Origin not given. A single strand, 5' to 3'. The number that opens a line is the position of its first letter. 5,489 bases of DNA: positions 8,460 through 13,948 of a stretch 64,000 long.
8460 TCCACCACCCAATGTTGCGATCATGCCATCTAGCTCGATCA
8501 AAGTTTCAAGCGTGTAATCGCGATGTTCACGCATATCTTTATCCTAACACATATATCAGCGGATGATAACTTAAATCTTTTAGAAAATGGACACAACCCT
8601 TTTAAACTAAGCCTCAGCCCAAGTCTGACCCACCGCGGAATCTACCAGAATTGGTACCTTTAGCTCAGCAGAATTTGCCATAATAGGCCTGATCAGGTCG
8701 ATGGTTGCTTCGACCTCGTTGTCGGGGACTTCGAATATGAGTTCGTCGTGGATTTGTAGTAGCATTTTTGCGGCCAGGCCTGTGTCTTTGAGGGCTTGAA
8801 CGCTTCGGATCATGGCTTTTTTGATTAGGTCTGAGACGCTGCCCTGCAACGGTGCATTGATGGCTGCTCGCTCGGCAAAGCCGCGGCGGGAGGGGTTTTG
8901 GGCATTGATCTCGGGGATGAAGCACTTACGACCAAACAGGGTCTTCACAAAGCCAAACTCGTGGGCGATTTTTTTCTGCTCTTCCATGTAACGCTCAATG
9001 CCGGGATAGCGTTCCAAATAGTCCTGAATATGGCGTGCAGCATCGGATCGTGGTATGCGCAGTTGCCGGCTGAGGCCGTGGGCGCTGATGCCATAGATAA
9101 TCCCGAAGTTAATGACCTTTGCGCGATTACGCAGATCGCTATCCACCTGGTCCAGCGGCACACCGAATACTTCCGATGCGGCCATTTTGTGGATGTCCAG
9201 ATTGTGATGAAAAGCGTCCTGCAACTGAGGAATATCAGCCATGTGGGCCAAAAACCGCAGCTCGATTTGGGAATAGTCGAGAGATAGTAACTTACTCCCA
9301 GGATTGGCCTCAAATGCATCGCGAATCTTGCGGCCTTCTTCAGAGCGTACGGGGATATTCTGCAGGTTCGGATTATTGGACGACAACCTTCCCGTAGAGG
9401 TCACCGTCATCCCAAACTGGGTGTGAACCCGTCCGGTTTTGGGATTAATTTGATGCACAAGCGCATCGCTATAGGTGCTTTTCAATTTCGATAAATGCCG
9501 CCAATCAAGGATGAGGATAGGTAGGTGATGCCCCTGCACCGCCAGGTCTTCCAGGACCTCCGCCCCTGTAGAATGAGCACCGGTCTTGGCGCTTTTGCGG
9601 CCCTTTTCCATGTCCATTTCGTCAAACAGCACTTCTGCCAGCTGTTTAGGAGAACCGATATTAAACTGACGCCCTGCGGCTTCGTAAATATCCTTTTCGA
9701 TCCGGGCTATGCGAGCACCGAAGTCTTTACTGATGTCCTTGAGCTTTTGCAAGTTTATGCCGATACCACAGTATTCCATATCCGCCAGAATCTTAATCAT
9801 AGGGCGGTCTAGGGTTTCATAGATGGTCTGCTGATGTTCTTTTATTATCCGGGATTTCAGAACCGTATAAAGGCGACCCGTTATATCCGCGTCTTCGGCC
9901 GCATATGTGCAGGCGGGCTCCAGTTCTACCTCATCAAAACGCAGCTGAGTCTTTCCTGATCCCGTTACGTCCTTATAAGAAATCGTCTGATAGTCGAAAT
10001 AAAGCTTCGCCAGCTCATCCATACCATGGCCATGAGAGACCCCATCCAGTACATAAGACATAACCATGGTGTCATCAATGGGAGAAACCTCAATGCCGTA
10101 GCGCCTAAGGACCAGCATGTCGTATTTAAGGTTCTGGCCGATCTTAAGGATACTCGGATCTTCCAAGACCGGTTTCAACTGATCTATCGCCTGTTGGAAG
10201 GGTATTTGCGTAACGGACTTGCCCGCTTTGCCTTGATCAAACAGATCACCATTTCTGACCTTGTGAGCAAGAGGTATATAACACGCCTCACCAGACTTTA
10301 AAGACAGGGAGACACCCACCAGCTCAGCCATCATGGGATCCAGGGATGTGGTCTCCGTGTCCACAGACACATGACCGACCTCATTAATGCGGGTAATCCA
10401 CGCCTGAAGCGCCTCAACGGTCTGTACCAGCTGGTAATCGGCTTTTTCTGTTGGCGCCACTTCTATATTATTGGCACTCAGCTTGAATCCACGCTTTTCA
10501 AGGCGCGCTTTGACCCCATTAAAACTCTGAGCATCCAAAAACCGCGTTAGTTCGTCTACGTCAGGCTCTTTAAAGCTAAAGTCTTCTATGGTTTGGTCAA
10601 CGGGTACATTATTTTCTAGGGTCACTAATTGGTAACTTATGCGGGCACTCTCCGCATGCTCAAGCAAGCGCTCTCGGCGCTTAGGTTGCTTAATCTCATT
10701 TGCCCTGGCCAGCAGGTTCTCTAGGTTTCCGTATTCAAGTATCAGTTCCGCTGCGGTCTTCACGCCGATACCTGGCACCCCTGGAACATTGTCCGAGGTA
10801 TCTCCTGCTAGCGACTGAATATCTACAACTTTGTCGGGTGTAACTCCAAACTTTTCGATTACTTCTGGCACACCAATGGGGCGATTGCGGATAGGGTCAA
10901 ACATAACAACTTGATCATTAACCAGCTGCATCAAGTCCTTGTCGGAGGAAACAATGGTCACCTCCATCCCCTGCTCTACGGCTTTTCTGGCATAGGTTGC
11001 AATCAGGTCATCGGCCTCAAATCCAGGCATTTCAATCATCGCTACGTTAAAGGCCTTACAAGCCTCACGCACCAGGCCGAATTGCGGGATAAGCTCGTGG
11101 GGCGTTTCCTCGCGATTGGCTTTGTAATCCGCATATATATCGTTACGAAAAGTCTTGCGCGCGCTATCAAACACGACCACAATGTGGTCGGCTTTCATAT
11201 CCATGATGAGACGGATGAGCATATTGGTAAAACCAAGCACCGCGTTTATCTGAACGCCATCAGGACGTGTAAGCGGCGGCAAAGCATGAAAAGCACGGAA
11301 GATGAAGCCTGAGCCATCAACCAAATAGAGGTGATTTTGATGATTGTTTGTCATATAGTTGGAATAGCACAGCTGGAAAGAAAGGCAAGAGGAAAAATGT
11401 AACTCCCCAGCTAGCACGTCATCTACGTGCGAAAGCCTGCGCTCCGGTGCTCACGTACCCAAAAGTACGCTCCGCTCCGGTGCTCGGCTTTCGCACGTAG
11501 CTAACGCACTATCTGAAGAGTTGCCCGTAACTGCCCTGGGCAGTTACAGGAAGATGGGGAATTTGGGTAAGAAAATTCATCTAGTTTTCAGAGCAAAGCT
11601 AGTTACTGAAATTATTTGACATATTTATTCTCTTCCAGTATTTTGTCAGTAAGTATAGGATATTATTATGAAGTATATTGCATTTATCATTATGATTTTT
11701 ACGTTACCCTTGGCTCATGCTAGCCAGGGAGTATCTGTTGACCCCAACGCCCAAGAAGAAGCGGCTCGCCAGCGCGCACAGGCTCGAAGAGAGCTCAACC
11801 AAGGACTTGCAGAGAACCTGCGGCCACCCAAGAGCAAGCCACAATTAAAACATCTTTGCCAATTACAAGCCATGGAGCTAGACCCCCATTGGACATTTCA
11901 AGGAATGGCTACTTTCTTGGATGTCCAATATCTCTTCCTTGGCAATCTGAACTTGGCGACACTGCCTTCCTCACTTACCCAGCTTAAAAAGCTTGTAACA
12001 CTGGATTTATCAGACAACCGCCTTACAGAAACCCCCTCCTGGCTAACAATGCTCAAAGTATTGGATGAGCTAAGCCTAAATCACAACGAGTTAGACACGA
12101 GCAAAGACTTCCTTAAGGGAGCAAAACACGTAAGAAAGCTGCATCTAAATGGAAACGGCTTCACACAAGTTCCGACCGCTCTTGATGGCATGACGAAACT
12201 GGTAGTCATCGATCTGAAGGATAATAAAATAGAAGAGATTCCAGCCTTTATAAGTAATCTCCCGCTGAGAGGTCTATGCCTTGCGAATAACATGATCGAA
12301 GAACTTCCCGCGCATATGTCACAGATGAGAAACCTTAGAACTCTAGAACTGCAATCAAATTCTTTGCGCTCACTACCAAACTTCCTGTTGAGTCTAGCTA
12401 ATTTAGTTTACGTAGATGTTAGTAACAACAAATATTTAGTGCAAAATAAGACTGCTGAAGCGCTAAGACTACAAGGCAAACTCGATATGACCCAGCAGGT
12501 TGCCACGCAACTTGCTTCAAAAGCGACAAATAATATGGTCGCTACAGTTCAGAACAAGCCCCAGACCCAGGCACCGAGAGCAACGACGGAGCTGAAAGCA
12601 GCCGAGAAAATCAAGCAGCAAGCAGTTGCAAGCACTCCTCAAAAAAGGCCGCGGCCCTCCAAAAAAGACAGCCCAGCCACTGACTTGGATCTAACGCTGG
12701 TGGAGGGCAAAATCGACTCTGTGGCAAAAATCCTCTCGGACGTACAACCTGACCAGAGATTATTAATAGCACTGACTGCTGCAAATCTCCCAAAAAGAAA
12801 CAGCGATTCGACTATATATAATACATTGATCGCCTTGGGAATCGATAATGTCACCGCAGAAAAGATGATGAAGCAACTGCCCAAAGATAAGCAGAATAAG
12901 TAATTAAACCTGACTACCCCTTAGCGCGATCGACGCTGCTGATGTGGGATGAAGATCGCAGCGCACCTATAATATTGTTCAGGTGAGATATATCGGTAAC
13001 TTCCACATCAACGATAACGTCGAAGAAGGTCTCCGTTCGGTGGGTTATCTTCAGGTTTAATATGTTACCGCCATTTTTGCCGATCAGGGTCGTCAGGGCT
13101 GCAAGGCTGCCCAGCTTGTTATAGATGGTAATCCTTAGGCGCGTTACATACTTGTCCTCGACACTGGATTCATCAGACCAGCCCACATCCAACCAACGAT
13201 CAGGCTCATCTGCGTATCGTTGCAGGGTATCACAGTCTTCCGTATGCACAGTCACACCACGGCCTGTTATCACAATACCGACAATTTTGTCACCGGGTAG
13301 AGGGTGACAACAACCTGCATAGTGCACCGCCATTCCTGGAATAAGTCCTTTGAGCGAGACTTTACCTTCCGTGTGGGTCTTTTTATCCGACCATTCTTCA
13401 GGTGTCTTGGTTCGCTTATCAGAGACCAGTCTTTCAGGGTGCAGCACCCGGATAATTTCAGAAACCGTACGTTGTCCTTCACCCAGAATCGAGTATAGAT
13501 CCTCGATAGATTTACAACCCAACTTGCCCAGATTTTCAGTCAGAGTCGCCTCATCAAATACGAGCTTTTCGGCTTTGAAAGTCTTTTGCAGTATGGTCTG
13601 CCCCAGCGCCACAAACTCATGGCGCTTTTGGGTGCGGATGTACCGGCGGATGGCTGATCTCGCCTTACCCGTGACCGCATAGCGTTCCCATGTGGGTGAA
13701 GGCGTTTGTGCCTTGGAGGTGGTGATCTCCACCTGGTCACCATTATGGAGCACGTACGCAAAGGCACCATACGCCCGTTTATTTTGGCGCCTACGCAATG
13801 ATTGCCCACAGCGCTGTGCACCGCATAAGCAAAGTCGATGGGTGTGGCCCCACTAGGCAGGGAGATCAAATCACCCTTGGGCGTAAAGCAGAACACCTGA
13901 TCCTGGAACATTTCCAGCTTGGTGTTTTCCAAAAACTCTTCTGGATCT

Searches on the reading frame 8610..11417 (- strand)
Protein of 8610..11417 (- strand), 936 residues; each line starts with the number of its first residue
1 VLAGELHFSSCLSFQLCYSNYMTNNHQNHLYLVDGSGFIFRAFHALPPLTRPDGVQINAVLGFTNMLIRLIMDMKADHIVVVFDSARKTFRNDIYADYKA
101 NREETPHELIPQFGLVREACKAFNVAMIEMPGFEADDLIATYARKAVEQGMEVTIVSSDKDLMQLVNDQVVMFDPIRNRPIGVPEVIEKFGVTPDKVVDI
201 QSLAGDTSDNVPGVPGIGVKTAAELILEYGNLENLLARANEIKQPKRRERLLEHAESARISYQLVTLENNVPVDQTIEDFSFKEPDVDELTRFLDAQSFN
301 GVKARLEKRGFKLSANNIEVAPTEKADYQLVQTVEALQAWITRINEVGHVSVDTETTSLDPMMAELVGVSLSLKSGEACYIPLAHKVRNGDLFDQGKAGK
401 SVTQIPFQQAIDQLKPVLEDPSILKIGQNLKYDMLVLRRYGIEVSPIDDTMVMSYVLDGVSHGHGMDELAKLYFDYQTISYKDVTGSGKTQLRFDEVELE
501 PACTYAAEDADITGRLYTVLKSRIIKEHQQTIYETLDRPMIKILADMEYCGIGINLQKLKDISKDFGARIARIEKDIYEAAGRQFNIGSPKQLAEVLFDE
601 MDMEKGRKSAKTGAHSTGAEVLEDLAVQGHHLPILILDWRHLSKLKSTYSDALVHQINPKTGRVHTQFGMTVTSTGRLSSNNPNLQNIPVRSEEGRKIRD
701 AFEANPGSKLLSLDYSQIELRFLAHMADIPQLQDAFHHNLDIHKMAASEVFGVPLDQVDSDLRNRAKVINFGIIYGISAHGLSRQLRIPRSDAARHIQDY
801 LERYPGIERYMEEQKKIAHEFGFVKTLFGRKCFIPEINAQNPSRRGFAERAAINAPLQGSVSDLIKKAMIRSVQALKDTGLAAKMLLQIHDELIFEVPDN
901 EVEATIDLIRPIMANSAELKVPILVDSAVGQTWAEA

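Call 20: search_protein_families(library=pfam, proteins=[window:8610-11417:-], max_evalue=0.001)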
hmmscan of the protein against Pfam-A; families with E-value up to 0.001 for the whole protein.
window:8610-11417:- (936 aa): 5 families
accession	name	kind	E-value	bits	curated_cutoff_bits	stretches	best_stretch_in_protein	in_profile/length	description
PF00476.26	DNA_pol_A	-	8.3e-150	499.4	34.3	1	557-935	2-381/381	DNA polymerase family A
PF02739.22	5_3_exonuc_N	-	5.5e-58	195.7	34.3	1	30-191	2-164/164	5'-3' exonuclease, N-terminal resolvase-like domain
PF01612.26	DNA_pol_A_exo1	-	1.5e-35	123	23.6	1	328-524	1-172/173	3'-5' exonuclease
PF01367.25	5_3_exonuc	-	6.7e-33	113.5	40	1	192-287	1-96/97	5'-3' exonuclease, C-terminal SAM fold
PF22619.2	DNA_polI_exo1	-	5.8e-07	29.8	27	1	410-488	36-115/140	DNA polymerase I, ribonuclease H-like domain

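Call 36: find_related_loci(query=window:8610-11417:-, collection=genome_contigs, flank=2000)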
Query window:8610-11417:- (936 aa) in genome_contigs; peptide patterns used: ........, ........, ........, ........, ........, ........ (x = any residue, [..] = any of these).
600 stretches matched a pattern (row limit reached: there are more); 590 encode a relative of the query (tblastn E <= 1e-3); the best 80 are kept; 80 distinct loci.
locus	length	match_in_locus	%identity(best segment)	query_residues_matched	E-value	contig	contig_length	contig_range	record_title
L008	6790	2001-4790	57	19-936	0e+0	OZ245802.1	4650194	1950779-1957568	MAG: Thalassospira sp. isolate d70dfebd-0815-484f-9a72-812bc150d714 genome assembly, chromosome: 1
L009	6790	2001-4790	58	19-936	0e+0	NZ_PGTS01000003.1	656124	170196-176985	Thalassospira povalilytica strain Zumi 95 contig00003, whole genome shotgun sequence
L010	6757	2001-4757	58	30-936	0e+0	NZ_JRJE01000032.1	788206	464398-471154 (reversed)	Thalassospira australica strain NP 3b2 scaffold_0, whole genome shotgun sequence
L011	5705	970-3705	58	29-936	0e+0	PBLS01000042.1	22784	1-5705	MAG: Magnetovibrio sp. isolate SP232 MHASMcontig_2113800, whole genome shotgun sequence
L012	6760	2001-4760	57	22-936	0e+0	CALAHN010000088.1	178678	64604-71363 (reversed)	MAG TPA_asm: uncultured Alphaproteobacteria bacterium isolate ERR2206770_bin.103_CONCOCT_v1.1_MAG genome assembly, conti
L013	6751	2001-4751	57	29-936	0e+0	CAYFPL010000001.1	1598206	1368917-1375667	MAG TPA_asm: uncultured Rhodospirillaceae bacterium isolate ERP019367_co1_99 genome assembly, contig: NODE_1_length_1598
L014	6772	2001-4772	56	22-936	0e+0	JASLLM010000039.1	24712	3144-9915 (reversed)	MAG: Alphaproteobacteria bacterium isolate Arabian10_MAG_24 NODE_39_length_24712_cov_10.596550, whole genome shotgun seq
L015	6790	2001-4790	56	29-936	0e+0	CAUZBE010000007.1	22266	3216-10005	MAG: Alphaproteobacteria bacterium isolate CB11b_AW.37 genome assembly, contig: Ga0310124_10000800, whole genome shotgun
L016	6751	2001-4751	56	27-936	0e+0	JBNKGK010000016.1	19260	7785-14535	MAG: Kordiimonas sp. isolate E1E2.bin.30.strict NODE_16_length_19260_cov_4.049679, whole genome shotgun sequence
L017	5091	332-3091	57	28-936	0e+0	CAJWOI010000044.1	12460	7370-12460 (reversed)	MAG TPA_asm: uncultured Alphaproteobacteria bacterium isolate ERR599062_bin.76_MetaBAT_v2.12.1_MAG genome assembly, cont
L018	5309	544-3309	57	29-936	0e+0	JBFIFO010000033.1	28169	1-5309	MAG: Alphaproteobacteria bacterium isolate Mix_sand11.2021.09.G.3 k141_509145_length_28169_cov_15.3091, whole genome sho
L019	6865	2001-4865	53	3-936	0e+0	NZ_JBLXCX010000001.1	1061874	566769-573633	MAG: Kordiimonas sp. isolate ES17-10 S17maxbin_out.042RE.5K@1, whole genome shotgun sequence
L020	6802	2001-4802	54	8-936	0e+0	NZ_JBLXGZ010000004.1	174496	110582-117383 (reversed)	MAG: Kordiimonas sp. isolate ET05-09 T05maxbin_out.036_metabat.2RE.5K@4, whole genome shotgun sequence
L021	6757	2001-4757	55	28-936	0e+0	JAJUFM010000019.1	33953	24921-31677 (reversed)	MAG: Rhodospirillaceae bacterium isolate bin11 k141_243977_length_33953_cov_763.8367, whole genome shotgun sequence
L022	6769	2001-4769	54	24-936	0e+0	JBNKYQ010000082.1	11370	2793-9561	MAG: Kordiimonas sp. isolate D1D2.bin.18.strict NODE_82_length_11370_cov_2.781280, whole genome shotgun sequence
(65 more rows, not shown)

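Call 77: find_homologous_proteins(query=window:8610-11417:-, max_evalue=1e-50)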
Query window:8610-11417:- (936 aa): 8000 proteins with E <= 1e-50 among 8000 candidates; the best 120 are listed.
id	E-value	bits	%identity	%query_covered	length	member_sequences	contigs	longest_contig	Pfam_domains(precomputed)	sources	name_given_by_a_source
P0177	0.0e+0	2049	100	98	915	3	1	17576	PF01612.27,PF01367.26,PF02739.23,PF22619.3,PF00476.27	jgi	-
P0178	0.0e+0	1702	82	98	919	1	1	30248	PF01612.27,PF01367.26,PF02739.23,PF00476.27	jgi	jgi:DNA polymerase I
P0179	0.0e+0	1680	80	98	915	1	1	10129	PF01612.27,PF01367.26,PF02739.23,PF22619.3,PF00476.27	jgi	jgi:DNA polymerase-1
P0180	0.0e+0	1661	78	99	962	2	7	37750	PF01612.27,PF01367.26,PF02739.23,PF00476.27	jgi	jgi:DNA polymerase-1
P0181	0.0e+0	1653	79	98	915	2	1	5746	PF01612.27,PF01367.26,PF02739.23,PF00476.27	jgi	-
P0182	0.0e+0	1635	85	91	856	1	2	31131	PF01612.27,PF01367.26,PF02739.23,PF22619.3,PF00476.27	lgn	-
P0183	0.0e+0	1500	72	98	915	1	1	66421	PF01612.27,PF01367.26,PF02739.23,PF00476.27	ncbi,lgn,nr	ncbi:MAG: DNA polymerase I [Alphaproteobacteria bacterium]|nr:DNA polymerase I [Alphaproteobacteria 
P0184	0.0e+0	1456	69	98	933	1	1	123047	PF01612.27,PF01367.26,PF02739.23,PF00476.27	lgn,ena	-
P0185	0.0e+0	1423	68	98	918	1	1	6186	PF01612.27,PF01367.26,PF02739.23,PF22619.3,PF00476.27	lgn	-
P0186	0.0e+0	1309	64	97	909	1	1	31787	PF01612.27,PF01367.26,PF02739.23,PF00476.27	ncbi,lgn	ncbi:MAG: DNA polymerase I [Alphaproteobacteria bacterium]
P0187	0.0e+0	1274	61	97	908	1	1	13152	PF01612.27,PF01367.26,PF02739.23,PF22619.3,PF00476.27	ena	-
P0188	0.0e+0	1257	62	98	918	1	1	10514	PF01612.27,PF01367.26,PF02739.23,PF22619.3,PF00476.27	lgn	-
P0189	0.0e+0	1254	62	97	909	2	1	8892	PF01612.27,PF01367.26,PF02739.23,PF22619.3,PF00476.27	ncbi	ncbi:MAG: DNA polymerase I [Pseudomonadota bacterium]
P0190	0.0e+0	1249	61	97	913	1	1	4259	PF01612.27,PF01367.26,PF02739.23,PF22619.3,PF00476.27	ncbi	-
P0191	0.0e+0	1233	59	97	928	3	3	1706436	PF01612.27,PF01367.26,PF02739.23,PF00476.27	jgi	jgi:DNA polymerase-1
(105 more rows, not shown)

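Call 81: find_encoding_contigs(protein=P0177, flank=10000, max_places=3)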
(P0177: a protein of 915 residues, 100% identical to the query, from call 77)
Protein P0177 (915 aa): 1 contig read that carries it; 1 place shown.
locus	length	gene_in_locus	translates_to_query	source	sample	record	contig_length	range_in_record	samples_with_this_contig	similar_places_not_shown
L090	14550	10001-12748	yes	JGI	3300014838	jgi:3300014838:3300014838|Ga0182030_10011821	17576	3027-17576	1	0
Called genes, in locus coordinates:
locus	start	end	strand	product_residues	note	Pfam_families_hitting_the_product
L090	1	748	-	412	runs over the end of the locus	-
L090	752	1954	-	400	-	PF00482:T2SSF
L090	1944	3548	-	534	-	PF05157:MshEN, PF00437:T2SSE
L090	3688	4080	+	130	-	PF00072:Response_reg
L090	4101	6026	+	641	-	PF00072:Response_reg, PF12860:PAS_7, PF00990:GGDEF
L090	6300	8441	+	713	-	PF01966:HD, PF13328:HD_4, PF04607:RelA_SpoT, PF02824:TGS, PF19296:RelA_AH, PF28438:RelA_RIS, PF01842:ACT (weak), PF13291:ACT_4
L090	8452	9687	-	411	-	PF12799:LRR_4 (faint), PF23598:LRR_14 (weak), PF00560:LRR_1 (faint), PF13855:LRR_8 (weak), PF23598:LRR_14 (weak)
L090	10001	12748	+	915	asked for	PF02739:5_3_exonuc_N, PF22619:DNA_polI_exo1 (faint), PF01367:5_3_exonuc, PF01612:DNA_pol_A_exo1, PF00476:DNA_pol_A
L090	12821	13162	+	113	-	PF20126:TumE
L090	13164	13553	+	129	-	PF25212:HVO_A0114, PF01047:MarR (weak), PF09339:HTH_IclR (weak), PF12840:HTH_20 (faint)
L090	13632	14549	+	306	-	?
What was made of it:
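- They are intact in an independent assembly (call 81).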

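Call 84: search_protein_families(library=ncbifam, proteins=[L090:1947-3548:-, L090:755-1954:-], max_evalue=0.001)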
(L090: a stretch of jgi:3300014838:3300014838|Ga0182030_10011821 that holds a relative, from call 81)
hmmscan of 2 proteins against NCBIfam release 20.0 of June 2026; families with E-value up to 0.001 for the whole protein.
L090:1947-3548:- (534 aa): 24 families
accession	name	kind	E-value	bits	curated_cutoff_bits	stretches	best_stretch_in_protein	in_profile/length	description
TIGR02538.1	type_IV_pilB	equivalog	2.4e-136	455.7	675.65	2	10-453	2-460/564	type IV-A pilus assembly ATPase PilB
TIGR02533.1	type_II_gspE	equivalog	6.8e-127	424.1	630.25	2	80-453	2-387/486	type II secretion system ATPase GspE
NF053534.1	T4PilAsmATPsTfpB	equivalog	7.1e-107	358.2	850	2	50-453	64-480/584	type IV pilus assembly ATPase TfpB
NF007755.0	PRK10436.1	equivalog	2.7e-102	342.8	617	2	168-453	78-363/465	type II secretion system protein GspE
NF041000.1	ATPase_ComGA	equivalog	3.6e-73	245.8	300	1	181-446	2-266/267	competence type IV pilus ATPase ComGA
TIGR01420.1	pilT_fam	subfamily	1.4e-52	179.1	319.1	1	180-522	3-332/343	PilT/PilU family type 4a pilus ATPase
TIGR02525.1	plasmid_TraJ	equivalog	2.6e-27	95.8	368.3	1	273-482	119-319/372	plasmid transfer ATPase TraJ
TIGR02524.1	dot_icm_DotB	equivalog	1.2e-25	90.5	463.3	1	299-423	124-257/358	Dot/Icm type IV secretion system ATPase DotB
NF058587.1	archaellum_moto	equivalog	2.1e-19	69.7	550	1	271-422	236-393/527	archaellum flagellar ATPase motor FlaI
TIGR03819.1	heli_sec_ATPase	hypoth_equivalog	6.1e-19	68.4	373.15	1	265-449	133-324/340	TadA family conjugal transfer-associated ATPase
TIGR02788.1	VirB11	equivalog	7.4e-13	48.2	249.95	1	301-429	136-269/308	P-type DNA transfer ATPase VirB11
NF053672.1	bindosome_BasE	exception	3.9e-12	45.7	1000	1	311-430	272-395/512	bindosome assembly system ATPase subunit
TIGR02782.1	TrbB_P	equivalog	6.8e-12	45.3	304.55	1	297-425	125-255/303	P-type conjugative transfer ATPase TrbB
NF008411.1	PRK11234.1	equivalog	4e-11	42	1170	1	8-112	482-585/723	cyclic di-3',5'-guanylate-activated glycosyltransferase NfrB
NF010407.0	PRK13833.1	subfamily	7.3e-10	38.8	499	1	297-425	133-262/323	conjugal transfer protein TrbB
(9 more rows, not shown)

L090:755-1954:- (400 aa): 6 families
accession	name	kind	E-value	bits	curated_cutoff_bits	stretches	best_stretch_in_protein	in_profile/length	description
TIGR02120.1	GspF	equivalog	6.4e-60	203.5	424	1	6-391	1-394/401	type II secretion system inner membrane protein GspF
NF007861.0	PRK10573.1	equivalog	8.4e-51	173.3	401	1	3-393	4-393/401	protein transport protein HofC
NF052607.1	T4PiliAsmPilCThrm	equivalog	4.8e-40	137.9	700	1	5-393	3-399/406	type IV pilus assembly protein PilC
NF047826.1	T3SSXpsF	equivalog_domain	3e-36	125.1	650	1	5-394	3-400/405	type II secretion system protein XpsF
NF041012.2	T4P_ComGB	equivalog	3.4e-35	122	240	1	66-394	5-330/332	competence type IV pilus assembly protein ComGB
NF052606.1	T4PiliAsmPilCMyx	equivalog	9.6e-31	107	700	1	5-388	21-408/419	type IV pilus assembly protein PilC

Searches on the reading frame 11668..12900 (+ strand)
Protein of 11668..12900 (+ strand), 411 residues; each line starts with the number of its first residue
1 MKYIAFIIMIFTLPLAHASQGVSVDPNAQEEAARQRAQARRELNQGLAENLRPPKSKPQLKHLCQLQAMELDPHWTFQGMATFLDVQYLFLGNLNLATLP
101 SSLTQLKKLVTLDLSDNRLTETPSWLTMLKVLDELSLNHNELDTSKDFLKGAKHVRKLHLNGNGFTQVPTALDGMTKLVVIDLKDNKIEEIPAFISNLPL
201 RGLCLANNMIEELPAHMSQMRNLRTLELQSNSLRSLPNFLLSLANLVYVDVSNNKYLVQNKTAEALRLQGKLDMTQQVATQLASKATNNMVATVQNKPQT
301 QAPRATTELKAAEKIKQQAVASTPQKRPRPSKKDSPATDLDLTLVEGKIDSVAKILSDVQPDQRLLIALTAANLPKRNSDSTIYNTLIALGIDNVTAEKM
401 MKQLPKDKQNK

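Call 20: search_protein_families(library=pfam, proteins=[window:11668-12900:+], max_evalue=0.001)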
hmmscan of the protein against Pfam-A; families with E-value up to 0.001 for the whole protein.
window:11668-12900:+ (411 aa): 8 families
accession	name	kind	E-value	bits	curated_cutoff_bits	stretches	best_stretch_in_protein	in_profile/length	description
PF12799.13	LRR_4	-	1.6e-16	60.4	27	3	154-194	2-42/44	Leucine Rich repeats (2 copies)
PF23598.1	LRR_14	-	9.9e-16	57.9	40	2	199-257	48-106/353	Leucine-rich repeat region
PF13855.12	LRR_8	-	1.4e-15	57.2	27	3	132-188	3-61/61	Leucine rich repeat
PF00560.39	LRR_1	-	6e-10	37.7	20.6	0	108-127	1-21/23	Leucine Rich Repeat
PF25019.1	LRR_R13L1-DRL21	-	3.3e-05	24.3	27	0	37-115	51-125/127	R13L1/DRL21 LRRs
PF13516.12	LRR_6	-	0.00048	20.4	23.4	0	107-120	3-16/24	Leucine Rich repeat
PF14580.12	LRR_9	-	0.00075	19.5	30.5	0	144-255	11-124/175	Leucine-rich repeat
PF23952.1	LRR_EndoS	-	0.0008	20.1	27.9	0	203-254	64-116/116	Endo-beta-N-acetylglucosaminidase EndoS LRR domain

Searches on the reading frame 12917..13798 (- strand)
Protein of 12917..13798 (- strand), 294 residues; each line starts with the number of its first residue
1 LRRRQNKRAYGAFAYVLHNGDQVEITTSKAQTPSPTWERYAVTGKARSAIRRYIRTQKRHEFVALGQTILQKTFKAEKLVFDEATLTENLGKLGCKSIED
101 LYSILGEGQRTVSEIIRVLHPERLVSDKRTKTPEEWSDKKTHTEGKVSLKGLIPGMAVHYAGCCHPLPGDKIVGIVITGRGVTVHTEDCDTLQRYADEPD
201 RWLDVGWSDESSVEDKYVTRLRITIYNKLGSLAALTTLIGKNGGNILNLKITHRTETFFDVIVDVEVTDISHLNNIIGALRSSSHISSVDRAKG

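Call 20: search_protein_families(library=pfam, proteins=[window:12917-13798:-], max_evalue=0.001)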
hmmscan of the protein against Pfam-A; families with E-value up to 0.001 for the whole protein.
window:12917-13798:- (294 aa): 3 families
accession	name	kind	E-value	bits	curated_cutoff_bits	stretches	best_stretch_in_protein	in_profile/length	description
PF19296.4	RelA_AH_RIS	-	4.3e-33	115.4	23.8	2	38-132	1-95/185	RelA/SpoT, AH and RIS domains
PF13291.12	ACT_4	-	2.9e-15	57.1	27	1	216-291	4-80/80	ACT domain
PF01842.31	ACT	-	2.5e-06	27.6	27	1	219-281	1-62/66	ACT domain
